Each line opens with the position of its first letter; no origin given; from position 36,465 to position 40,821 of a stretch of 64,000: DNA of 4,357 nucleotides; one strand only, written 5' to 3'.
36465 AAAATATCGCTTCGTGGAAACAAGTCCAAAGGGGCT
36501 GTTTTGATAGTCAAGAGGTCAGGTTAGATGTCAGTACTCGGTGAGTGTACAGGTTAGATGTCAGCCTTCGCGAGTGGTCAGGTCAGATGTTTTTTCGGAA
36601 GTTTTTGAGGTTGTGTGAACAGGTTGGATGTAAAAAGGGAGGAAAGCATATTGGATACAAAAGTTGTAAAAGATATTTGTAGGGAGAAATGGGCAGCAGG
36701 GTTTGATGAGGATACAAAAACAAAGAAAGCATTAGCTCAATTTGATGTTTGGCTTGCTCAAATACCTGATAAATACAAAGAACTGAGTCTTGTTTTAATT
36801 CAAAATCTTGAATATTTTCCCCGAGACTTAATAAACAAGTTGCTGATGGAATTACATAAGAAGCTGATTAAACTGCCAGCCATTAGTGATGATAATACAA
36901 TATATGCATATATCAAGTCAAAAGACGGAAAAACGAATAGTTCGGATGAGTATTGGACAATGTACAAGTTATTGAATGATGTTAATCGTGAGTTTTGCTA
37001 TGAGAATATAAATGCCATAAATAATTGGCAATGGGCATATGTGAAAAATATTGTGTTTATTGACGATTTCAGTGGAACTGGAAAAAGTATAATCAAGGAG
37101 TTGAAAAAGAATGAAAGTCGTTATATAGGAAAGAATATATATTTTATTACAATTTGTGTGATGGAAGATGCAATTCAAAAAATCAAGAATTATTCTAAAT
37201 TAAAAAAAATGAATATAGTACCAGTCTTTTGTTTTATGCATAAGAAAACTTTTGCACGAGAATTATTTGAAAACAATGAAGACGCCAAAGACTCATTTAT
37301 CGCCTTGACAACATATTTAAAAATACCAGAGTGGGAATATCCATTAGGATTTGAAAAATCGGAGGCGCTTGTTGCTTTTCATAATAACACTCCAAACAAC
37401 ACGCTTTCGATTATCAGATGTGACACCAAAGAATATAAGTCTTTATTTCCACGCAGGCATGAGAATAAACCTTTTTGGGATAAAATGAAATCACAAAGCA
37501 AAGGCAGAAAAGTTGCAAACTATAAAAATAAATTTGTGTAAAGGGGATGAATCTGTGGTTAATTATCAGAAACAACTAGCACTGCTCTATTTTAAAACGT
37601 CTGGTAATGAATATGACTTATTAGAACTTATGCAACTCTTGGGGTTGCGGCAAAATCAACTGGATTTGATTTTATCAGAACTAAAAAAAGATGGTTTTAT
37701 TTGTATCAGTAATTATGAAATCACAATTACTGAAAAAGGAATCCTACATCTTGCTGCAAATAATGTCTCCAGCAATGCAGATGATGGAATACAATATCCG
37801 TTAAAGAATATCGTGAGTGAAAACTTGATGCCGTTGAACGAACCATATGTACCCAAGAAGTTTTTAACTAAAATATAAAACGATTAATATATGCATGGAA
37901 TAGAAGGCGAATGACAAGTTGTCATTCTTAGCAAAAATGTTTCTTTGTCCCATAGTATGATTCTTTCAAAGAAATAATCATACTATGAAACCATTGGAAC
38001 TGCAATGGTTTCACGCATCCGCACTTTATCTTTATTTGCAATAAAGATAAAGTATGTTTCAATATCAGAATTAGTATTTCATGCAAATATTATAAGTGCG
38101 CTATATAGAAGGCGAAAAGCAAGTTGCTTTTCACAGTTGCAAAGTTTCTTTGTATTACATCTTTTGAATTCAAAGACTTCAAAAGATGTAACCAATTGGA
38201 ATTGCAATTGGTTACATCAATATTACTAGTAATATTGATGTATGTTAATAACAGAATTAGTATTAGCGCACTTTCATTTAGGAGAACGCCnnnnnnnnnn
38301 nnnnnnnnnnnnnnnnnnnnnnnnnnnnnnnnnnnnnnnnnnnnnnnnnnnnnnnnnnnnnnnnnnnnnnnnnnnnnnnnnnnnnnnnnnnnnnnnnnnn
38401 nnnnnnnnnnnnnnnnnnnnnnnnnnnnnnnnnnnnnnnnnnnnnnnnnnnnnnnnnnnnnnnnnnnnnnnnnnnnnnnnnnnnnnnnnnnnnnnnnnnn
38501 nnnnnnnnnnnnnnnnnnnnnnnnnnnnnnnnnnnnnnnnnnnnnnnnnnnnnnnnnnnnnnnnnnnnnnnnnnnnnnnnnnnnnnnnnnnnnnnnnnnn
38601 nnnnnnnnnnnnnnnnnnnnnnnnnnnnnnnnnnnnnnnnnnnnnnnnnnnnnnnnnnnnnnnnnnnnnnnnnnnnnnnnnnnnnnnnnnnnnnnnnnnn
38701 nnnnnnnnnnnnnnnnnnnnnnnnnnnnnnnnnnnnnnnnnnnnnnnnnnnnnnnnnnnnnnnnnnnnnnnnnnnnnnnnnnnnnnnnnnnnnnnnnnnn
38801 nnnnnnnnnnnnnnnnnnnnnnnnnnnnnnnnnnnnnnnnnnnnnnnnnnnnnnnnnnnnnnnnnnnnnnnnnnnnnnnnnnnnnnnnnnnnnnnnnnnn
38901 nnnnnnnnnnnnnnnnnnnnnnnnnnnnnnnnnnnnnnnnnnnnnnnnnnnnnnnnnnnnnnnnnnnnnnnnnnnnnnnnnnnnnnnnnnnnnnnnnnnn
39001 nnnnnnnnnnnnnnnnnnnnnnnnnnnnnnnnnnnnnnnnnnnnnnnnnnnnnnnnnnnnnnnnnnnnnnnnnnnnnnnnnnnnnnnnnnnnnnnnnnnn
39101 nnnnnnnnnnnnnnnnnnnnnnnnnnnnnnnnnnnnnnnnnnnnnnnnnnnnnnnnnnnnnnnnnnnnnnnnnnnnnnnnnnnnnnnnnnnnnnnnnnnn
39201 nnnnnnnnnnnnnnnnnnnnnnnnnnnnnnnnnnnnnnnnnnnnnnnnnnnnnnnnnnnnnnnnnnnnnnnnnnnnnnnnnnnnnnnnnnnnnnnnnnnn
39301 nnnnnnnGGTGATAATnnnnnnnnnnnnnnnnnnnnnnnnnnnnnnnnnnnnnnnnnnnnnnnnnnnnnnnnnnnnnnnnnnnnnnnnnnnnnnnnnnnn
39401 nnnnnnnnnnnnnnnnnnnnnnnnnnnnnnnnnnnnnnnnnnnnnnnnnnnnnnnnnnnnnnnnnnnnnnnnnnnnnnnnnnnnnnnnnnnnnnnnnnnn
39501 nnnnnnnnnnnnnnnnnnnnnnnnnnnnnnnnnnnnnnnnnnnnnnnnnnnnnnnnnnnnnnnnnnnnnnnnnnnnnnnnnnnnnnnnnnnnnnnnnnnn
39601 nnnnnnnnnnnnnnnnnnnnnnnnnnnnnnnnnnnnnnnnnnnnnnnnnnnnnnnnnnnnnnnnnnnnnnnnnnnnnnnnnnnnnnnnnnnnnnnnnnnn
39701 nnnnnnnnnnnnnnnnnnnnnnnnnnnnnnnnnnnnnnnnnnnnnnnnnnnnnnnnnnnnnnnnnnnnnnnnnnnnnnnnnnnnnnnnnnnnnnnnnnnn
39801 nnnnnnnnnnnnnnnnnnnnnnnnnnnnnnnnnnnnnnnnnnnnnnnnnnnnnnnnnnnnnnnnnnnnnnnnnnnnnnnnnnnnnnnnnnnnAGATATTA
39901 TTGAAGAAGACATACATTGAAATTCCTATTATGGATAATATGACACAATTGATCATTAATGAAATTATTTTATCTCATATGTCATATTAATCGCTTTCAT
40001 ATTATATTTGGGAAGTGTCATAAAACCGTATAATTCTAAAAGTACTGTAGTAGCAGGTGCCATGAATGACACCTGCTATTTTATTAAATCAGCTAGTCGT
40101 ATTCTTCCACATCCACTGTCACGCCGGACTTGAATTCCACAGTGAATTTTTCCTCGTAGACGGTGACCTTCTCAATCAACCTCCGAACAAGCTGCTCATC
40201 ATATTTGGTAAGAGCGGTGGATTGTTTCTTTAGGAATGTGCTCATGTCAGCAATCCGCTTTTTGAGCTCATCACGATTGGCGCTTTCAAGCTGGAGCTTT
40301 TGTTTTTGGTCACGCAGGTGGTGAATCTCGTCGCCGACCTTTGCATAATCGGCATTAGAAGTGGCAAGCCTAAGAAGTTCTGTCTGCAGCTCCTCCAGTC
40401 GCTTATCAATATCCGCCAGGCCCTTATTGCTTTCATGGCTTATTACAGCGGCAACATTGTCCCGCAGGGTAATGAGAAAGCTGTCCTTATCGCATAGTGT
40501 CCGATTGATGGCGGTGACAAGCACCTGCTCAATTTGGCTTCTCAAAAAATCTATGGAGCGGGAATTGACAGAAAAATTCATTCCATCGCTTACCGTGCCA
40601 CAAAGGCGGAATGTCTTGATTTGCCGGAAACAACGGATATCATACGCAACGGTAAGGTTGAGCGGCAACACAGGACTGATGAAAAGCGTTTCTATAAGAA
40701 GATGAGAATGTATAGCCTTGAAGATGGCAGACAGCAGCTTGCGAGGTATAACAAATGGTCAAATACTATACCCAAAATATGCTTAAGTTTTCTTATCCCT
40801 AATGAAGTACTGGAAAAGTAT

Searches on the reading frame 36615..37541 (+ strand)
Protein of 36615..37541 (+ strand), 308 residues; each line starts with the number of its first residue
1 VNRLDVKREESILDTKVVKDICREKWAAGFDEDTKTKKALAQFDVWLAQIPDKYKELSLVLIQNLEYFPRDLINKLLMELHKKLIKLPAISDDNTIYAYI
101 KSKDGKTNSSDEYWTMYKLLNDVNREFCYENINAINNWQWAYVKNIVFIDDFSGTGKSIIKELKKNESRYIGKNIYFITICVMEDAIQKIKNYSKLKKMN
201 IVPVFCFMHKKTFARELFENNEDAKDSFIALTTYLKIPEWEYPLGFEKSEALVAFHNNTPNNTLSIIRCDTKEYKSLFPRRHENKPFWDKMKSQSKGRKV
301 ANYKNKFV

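Call 4: search_protein_families(library=pfam, proteins=[window:36615-37541:+], max_evalue=0.01)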
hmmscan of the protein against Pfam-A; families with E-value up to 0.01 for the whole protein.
window:36615-37541:+ (308 aa): 1 family
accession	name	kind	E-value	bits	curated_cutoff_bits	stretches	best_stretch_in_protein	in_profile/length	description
PF24390.1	PRTase-CE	-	4.6e-34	118.9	27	1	45-280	3-253/253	PRTase-CE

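Call 5: search_protein_families(library=padloc, proteins=[window:36615-37541:+], max_evalue=0.01)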
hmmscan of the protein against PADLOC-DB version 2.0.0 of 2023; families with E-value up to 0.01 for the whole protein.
window:36615-37541:+ (308 aa): 5 families
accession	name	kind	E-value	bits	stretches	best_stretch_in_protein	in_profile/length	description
PDLC02935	PRTase_III-A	-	2.2e-65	218.9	1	22-306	15-282/290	-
PDLC02934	PRTase_III-A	-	5.6e-32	109.1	1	36-285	16-264/393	-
PDLC02931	PRTase_III-A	-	5.4e-21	73.4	1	23-280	16-267/267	-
PDLC02932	PRTase_III-A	-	3.2e-17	60.9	1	53-266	37-252/271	-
PDLC02933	PRTase_III-A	-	1.5e-14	52.4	1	105-285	88-260/368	-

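Call 6: search_protein_families(library=ncbifam, proteins=[window:36615-37541:+], max_evalue=0.01)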
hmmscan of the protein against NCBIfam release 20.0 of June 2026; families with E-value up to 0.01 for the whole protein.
window:36615-37541:+ (308 aa): 0 families

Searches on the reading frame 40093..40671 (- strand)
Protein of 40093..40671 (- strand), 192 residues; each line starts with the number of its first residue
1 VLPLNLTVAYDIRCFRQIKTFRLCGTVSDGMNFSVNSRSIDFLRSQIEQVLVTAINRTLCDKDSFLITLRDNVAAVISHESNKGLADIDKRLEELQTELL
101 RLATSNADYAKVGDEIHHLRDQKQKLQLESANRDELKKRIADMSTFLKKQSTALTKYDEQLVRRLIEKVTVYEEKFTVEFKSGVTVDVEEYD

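Call 10: search_protein_families(library=pfam, proteins=[window:40093-40671:-], max_evalue=0.001)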
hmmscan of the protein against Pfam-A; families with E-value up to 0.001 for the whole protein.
window:40093-40671:- (192 aa): 2 families
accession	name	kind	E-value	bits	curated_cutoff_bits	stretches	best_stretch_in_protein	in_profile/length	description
PF10368.14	YkyA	-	0.00078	19.7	28.8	0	75-165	50-138/186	Putative cell-wall binding lipoprotein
PF14287.11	DUF4368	-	0.00099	19.7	25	0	135-175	4-47/67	Domain of unknown function (DUF4368)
